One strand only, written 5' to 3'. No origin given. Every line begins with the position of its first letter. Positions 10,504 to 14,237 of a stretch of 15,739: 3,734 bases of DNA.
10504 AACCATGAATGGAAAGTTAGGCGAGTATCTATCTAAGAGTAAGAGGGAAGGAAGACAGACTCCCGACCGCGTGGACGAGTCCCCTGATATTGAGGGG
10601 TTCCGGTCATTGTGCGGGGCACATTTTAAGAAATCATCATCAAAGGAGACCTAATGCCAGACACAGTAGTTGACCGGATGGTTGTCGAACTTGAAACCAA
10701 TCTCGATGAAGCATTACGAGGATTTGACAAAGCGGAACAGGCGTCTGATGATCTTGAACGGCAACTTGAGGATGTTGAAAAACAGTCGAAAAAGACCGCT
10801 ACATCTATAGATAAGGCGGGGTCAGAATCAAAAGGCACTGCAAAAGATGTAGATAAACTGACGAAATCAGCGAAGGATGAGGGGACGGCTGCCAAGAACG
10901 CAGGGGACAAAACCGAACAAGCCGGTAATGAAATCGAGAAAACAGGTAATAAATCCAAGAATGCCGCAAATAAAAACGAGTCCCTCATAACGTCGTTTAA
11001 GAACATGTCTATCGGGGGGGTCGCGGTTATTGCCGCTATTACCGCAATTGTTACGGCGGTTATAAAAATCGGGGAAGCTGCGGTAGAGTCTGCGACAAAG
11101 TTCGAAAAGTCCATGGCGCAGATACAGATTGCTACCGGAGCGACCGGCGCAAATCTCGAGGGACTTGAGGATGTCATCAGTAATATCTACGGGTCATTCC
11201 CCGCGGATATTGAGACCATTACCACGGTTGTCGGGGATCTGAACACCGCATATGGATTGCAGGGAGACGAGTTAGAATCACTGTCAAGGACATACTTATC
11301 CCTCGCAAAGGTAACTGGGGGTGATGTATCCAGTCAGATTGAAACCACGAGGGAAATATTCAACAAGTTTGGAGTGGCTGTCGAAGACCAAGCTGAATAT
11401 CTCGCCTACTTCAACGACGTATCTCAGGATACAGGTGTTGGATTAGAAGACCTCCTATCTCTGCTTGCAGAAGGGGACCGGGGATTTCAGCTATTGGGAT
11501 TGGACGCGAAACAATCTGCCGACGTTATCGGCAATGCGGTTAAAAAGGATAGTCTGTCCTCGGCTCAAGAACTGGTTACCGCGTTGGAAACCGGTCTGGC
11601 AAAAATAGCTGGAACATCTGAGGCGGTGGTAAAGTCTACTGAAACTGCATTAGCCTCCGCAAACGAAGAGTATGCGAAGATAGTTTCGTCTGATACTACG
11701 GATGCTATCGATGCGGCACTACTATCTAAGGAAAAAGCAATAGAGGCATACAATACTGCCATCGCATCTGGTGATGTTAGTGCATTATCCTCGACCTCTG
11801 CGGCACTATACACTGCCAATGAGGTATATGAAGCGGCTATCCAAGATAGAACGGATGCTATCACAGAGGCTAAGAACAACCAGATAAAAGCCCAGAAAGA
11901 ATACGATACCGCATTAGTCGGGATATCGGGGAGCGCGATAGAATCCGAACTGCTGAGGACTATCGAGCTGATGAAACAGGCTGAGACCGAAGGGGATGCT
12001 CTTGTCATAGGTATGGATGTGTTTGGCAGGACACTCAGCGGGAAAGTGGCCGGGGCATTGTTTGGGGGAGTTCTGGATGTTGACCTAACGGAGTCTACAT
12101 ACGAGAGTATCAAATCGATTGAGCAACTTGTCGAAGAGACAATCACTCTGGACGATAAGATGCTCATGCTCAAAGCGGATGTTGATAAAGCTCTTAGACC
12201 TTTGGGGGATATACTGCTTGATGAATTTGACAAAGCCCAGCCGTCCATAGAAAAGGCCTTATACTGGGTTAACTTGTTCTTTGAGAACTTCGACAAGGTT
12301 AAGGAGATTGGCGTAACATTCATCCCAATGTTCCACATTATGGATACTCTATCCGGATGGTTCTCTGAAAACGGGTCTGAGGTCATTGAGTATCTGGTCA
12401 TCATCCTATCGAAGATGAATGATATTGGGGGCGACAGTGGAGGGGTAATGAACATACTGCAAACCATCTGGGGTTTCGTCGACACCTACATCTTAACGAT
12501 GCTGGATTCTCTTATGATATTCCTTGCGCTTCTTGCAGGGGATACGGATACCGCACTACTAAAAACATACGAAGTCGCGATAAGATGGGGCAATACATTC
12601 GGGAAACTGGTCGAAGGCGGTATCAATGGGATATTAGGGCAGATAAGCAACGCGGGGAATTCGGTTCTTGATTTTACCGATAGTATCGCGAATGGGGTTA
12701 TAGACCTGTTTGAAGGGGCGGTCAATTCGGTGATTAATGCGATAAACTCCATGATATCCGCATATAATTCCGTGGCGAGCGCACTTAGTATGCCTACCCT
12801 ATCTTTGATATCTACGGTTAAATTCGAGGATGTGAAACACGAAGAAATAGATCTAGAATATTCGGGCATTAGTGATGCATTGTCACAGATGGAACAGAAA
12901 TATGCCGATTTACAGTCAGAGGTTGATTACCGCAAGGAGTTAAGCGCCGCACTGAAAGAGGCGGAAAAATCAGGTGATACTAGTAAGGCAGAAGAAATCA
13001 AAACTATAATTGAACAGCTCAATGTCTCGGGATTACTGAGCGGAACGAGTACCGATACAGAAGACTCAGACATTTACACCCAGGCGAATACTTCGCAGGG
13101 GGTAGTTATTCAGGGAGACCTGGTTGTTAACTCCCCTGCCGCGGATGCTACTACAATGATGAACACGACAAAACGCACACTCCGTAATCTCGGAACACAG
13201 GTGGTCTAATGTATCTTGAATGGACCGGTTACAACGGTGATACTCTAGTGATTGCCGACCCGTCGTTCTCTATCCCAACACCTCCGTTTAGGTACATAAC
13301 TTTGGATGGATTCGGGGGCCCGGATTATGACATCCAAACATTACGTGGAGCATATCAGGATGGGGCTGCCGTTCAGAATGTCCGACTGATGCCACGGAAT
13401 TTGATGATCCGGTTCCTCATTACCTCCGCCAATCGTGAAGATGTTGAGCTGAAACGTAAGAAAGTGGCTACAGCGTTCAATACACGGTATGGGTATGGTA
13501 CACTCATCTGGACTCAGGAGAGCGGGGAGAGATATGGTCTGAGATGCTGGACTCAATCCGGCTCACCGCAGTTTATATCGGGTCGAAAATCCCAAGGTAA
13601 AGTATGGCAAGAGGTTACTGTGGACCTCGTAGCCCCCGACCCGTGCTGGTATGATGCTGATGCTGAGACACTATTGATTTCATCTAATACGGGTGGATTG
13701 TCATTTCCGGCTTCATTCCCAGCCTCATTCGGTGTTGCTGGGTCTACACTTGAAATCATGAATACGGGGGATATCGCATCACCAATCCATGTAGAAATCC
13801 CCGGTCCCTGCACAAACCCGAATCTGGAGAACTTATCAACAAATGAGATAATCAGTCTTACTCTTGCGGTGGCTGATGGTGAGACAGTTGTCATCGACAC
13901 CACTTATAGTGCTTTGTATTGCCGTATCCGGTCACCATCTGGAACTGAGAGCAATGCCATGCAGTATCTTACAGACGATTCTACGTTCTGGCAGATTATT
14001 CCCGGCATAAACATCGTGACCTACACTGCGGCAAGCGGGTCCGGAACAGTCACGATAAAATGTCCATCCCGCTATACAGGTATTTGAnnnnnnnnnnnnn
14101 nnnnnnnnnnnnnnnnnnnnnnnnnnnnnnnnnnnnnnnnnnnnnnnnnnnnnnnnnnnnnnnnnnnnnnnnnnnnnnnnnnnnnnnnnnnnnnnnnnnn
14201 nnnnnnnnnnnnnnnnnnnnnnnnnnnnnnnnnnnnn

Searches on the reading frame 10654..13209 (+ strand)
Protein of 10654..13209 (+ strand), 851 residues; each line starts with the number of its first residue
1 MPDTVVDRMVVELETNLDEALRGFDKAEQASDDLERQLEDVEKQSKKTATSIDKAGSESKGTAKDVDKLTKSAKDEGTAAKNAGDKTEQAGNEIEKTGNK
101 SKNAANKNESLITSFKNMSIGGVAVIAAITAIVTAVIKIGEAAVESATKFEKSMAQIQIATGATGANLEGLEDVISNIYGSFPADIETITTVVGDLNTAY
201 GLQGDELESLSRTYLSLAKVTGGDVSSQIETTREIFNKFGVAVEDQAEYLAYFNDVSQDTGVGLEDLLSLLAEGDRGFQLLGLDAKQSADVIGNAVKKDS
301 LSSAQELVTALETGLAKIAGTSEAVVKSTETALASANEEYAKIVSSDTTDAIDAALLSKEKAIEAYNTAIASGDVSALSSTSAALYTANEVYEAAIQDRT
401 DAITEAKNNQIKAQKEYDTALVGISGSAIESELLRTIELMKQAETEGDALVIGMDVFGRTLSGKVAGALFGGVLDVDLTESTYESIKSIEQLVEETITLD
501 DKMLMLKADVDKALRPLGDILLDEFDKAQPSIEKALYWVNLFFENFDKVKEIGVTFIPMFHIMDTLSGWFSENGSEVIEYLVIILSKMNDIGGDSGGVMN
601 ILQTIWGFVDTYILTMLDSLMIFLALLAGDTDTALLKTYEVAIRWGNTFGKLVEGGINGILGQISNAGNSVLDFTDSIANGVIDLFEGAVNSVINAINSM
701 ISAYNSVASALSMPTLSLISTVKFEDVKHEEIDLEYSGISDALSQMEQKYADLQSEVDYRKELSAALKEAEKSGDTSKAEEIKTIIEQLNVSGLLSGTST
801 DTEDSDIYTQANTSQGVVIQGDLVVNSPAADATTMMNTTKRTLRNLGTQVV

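Call 11: search_protein_families(library=phrogs, proteins=[window:10654-13209:+], max_evalue=0.001)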
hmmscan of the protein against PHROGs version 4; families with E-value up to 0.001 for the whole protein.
window:10654-13209:+ (851 aa): 7 families
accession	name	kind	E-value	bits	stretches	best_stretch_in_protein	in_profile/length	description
phrog_991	-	tail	6.8e-20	71.3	1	25-709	138-801/1966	tail length tape measure protein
phrog_1272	-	tail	8.4e-20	71.2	1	22-324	140-437/1606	tail length tape measure protein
phrog_167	-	tail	2.6e-15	56.3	2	13-662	136-695/1555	tail length tape measure protein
phrog_58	-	tail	1.2e-10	41.4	1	16-708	239-893/1544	tail length tape measure protein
phrog_28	-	tail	1.6e-10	41.2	1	31-294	119-430/1228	tail length tape measure protein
phrog_1533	-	tail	1.7e-10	40.1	1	17-246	131-351/1688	tail length tape measure protein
phrog_5218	-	unknown function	1.7e-08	34.1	1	8-423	107-493/1599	-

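Call 48: find_encoding_contigs(protein=window:10654-13209:+, flank=10000, max_places=4)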
Protein window:10654-13209:+ (851 aa): 6 contigs read that carry it; 4 places shown.
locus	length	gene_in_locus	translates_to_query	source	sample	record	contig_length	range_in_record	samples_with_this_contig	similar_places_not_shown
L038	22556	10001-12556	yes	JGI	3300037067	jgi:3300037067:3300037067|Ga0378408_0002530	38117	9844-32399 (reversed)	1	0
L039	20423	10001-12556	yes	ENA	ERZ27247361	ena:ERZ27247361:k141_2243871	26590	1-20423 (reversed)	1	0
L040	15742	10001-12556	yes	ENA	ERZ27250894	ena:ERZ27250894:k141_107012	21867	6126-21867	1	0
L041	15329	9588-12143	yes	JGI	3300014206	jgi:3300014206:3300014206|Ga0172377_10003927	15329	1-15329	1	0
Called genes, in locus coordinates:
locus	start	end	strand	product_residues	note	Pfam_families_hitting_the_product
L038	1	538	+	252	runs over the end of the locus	-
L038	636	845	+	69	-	-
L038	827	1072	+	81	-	-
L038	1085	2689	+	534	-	PF13708:DUF4942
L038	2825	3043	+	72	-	-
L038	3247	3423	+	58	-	-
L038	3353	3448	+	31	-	-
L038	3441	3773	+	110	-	-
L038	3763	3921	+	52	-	-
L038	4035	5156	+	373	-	-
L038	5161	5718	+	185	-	-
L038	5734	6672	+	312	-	PF04454:Linocin_M18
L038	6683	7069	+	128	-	-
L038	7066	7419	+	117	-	-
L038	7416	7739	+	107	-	-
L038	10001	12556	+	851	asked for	-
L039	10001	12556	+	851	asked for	-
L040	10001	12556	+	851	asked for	-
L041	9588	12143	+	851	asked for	-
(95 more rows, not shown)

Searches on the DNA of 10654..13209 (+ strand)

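Call 53: search_rna_families(source=L038, start=12500, end=22556, threshold=gathering)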
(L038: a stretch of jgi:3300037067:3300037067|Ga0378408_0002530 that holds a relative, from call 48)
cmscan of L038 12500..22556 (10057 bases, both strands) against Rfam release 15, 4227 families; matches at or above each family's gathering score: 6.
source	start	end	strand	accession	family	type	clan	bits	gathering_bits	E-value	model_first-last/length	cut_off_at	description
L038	21254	21326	+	RF00005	tRNA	Gene; tRNA;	CL00001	66.9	29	3.5e-13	1-71/71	no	tRNA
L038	21722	21805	+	RF00005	tRNA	Gene; tRNA;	CL00001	52.6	29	3e-09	1-71/71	no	tRNA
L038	21894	21972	+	RF00005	tRNA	Gene; tRNA;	CL00001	52.4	29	3.4e-09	1-71/71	no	tRNA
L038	21981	22062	+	RF00005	tRNA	Gene; tRNA;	CL00001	51.4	29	6.6e-09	1-71/71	no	tRNA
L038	21417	21475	+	RF00005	tRNA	Gene; tRNA;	CL00001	49.7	29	1.8e-08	1-71/71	no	tRNA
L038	21810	21890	+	RF00005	tRNA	Gene; tRNA;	CL00001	46.4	29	1.5e-07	1-71/71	no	tRNA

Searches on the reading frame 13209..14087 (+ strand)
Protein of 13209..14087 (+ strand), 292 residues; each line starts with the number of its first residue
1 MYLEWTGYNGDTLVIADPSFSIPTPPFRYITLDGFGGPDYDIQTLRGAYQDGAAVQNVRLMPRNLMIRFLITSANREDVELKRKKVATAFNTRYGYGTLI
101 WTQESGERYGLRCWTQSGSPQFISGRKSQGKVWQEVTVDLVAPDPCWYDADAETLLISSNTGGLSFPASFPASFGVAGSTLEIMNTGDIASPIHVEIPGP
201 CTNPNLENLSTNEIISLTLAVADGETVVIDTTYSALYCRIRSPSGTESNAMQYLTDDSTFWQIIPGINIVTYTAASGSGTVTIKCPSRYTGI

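Call 11: search_protein_families(library=phrogs, proteins=[window:13209-14087:+], max_evalue=0.001)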
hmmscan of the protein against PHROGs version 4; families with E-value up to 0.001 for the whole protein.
window:13209-14087:+ (292 aa): 5 families
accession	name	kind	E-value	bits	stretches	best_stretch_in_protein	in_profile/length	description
phrog_33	-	tail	6.5e-29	102.4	1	19-291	50-281/651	distal tail protein Dit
phrog_106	-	tail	9.1e-20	72.1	1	3-290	41-317/329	minor tail protein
phrog_5577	-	tail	2.8e-19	70.6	1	35-285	43-290/295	minor tail protein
phrog_36410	-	unknown function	6.3e-09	37.1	1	181-281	10-114/125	-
phrog_20385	-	tail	1.1e-05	25.5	1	190-264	447-525/552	minor tail protein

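Call 47: find_encoding_contigs(protein=window:13209-14087:+, flank=10000, max_places=3)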
Protein window:13209-14087:+ (292 aa): no gene with exactly this product is on record in the collection.
